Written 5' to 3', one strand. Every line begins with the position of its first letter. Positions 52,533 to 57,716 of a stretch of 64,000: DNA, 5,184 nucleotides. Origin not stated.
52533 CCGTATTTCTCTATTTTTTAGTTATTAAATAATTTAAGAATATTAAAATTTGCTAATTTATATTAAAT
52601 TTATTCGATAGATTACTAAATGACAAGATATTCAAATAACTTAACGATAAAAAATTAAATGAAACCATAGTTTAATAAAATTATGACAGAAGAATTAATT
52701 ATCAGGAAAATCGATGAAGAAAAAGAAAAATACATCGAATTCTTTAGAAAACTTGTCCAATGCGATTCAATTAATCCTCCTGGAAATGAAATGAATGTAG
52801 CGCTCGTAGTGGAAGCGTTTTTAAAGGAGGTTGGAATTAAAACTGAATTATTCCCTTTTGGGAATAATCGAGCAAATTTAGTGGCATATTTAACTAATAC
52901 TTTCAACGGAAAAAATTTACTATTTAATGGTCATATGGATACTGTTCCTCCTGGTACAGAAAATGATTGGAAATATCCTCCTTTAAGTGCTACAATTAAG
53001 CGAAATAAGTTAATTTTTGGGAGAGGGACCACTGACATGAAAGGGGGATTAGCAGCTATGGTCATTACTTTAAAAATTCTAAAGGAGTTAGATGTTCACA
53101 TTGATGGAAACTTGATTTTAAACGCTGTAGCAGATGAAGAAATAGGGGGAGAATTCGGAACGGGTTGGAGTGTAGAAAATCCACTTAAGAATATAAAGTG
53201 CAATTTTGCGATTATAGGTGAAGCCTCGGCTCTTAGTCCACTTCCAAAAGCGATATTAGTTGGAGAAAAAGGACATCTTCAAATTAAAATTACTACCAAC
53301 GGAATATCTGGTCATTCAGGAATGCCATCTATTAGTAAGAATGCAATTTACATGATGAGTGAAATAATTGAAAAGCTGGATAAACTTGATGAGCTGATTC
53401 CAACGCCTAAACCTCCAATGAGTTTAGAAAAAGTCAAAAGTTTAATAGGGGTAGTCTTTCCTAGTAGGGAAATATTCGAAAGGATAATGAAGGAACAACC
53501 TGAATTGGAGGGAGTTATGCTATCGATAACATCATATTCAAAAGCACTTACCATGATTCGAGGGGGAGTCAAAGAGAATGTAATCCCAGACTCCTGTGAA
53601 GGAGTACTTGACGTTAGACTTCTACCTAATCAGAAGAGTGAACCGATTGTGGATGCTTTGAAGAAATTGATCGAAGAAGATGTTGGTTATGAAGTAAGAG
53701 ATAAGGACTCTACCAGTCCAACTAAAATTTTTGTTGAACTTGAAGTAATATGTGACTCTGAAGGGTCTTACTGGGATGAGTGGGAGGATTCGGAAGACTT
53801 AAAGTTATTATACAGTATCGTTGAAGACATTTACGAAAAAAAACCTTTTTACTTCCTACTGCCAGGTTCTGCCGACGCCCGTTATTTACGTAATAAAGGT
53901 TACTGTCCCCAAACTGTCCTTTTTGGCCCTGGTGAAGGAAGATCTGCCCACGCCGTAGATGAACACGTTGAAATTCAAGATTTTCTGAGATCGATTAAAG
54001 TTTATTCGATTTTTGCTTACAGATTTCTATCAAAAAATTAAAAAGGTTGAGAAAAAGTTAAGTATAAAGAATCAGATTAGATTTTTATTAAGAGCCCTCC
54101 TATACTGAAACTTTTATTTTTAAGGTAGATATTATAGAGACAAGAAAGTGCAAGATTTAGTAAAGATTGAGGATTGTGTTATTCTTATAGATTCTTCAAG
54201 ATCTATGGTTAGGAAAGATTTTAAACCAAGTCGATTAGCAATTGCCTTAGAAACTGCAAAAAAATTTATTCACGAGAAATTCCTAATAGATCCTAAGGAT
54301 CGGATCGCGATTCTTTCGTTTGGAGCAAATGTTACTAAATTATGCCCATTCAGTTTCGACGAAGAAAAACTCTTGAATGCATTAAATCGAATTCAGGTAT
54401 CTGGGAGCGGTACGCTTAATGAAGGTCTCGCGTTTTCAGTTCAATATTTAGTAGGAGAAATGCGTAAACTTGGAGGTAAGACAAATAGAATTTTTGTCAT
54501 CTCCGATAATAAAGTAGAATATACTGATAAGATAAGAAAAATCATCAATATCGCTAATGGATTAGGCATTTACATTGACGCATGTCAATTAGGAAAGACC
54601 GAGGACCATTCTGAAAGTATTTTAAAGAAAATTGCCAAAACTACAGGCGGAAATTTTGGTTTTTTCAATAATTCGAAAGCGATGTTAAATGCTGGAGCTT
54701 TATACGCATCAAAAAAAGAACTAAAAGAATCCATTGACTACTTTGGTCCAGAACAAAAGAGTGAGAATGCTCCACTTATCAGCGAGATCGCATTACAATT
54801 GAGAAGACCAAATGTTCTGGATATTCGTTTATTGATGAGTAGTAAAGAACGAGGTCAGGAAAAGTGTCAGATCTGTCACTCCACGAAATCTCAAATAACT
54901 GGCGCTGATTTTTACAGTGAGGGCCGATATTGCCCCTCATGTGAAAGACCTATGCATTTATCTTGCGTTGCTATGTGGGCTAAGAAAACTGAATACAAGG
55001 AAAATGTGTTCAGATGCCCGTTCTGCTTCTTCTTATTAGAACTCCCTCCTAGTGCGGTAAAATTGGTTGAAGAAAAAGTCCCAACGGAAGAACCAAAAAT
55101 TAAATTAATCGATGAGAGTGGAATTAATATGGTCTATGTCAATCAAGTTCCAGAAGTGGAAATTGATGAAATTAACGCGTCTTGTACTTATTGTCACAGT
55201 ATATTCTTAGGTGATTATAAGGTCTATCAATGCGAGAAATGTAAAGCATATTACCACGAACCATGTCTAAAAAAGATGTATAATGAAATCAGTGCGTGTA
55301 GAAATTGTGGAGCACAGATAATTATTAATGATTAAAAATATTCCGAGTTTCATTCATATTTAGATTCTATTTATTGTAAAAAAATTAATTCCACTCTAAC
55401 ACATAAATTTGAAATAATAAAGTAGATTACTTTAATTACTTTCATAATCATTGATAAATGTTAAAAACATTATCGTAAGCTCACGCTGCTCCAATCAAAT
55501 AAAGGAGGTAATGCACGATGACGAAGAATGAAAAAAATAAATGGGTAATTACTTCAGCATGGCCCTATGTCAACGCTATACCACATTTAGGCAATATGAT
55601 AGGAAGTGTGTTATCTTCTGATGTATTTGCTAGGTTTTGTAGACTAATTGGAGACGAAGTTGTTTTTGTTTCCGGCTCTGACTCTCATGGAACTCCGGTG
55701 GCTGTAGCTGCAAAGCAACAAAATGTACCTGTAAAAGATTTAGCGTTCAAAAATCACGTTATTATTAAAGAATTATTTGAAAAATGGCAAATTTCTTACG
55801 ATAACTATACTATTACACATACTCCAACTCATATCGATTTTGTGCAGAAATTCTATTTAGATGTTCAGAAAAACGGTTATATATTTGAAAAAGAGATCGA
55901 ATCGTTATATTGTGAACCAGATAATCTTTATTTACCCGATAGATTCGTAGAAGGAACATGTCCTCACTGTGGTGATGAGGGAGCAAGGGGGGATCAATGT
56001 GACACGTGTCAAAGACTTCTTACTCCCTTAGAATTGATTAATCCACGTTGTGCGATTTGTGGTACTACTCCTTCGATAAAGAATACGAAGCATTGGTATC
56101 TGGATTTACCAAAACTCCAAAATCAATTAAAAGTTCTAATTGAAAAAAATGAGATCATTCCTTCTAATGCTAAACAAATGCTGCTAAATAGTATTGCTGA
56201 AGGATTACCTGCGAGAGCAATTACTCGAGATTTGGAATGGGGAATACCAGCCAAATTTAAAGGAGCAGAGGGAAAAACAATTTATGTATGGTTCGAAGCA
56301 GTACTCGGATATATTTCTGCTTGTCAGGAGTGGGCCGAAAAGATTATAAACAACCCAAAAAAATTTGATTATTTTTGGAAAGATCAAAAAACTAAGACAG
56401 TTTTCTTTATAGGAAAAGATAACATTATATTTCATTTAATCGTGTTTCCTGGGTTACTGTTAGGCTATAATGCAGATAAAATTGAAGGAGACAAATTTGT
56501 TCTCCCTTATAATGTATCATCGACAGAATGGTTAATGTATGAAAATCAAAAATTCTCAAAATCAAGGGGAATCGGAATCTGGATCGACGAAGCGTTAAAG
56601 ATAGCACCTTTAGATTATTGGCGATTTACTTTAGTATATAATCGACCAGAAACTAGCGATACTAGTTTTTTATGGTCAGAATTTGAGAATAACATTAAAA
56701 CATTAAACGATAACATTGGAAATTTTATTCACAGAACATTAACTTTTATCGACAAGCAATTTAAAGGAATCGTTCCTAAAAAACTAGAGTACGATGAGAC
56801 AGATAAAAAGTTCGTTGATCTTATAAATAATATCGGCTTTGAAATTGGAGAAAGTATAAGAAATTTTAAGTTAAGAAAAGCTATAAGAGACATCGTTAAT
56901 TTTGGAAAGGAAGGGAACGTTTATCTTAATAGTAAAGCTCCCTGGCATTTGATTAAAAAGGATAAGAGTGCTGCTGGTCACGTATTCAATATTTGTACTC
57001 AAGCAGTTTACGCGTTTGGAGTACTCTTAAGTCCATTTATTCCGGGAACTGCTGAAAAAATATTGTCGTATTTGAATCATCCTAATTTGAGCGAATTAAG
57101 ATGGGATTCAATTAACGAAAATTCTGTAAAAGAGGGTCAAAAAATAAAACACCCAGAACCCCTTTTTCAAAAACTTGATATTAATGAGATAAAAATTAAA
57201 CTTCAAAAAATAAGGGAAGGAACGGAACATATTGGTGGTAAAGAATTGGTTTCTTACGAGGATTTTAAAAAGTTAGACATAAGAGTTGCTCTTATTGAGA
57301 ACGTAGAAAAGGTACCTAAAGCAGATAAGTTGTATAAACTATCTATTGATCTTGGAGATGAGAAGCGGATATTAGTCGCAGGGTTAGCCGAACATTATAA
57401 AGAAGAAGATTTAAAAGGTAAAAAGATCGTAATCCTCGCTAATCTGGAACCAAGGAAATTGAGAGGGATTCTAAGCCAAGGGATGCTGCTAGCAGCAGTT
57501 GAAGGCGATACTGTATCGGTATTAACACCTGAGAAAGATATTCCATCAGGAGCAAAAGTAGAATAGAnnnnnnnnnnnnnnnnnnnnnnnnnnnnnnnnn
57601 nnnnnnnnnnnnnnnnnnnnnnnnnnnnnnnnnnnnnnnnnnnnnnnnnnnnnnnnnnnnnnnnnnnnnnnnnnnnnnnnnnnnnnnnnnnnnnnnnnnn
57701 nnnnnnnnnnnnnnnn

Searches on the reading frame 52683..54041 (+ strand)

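Call 34: search_protein_families(library=pfam, proteins=[window:52683-54041:+], max_evalue=0.00001)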
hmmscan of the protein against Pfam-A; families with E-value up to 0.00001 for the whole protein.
window:52683-54041:+ (452 aa): 2 families
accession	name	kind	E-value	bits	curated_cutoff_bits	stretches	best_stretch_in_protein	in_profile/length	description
PF01546.33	Peptidase_M20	-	3.5e-31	109.2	24.6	1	80-444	1-203/206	Peptidase family M20/M25/M40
PF07687.19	M20_dimer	-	1.6e-19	70.2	21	1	193-333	1-102/107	Peptidase dimerisation domain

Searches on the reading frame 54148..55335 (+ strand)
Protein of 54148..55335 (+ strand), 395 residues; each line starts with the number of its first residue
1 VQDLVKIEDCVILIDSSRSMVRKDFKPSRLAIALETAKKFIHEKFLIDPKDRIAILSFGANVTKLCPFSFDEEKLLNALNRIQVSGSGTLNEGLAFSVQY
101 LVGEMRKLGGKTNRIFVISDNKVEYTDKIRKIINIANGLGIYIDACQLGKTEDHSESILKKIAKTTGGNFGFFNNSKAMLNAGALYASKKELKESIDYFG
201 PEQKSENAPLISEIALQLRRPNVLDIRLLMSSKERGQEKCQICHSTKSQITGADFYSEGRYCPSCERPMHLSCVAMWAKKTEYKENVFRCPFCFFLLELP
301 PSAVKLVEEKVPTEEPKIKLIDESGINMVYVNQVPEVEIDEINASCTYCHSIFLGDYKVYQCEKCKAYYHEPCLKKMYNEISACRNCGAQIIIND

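Call 34: search_protein_families(library=pfam, proteins=[window:54148-55335:+], max_evalue=0.00001)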
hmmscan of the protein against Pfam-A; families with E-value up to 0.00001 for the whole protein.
window:54148-55335:+ (395 aa): 3 families
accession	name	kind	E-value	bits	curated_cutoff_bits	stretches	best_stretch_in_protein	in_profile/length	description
PF13519.12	VWA_2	-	2.5e-17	63.9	27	1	11-121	2-106/107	von Willebrand factor type A domain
PF00092.34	VWA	-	2.5e-14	54.3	23.8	1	9-175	1-163/174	von Willebrand factor type A domain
PF04056.20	Ssl1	-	5.7e-08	33.3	27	1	14-140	2-130/193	Ssl1-like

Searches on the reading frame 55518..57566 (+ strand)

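Call 34: search_protein_families(library=pfam, proteins=[window:55518-57566:+], max_evalue=0.00001)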
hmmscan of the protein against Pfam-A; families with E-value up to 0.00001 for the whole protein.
window:55518-57566:+ (682 aa): 4 families
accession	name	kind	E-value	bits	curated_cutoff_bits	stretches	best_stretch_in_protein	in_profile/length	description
PF09334.17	tRNA-synt_1g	-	5.2e-143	477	20.1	1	10-408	2-391/391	tRNA synthetases class I (M)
PF01588.26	tRNA_bind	-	2.3e-28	98.6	27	1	588-680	1-96/96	Putative tRNA binding domain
PF19303.5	Anticodon_3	-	1.8e-15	57.6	23.5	1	419-557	1-139/152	Anticodon binding domain of methionyl tRNA ligase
PF00133.28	tRNA-synt_1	-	1.3e-11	44.3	22.7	1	3-246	19-244/414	tRNA synthetases class I (I, L, M and V)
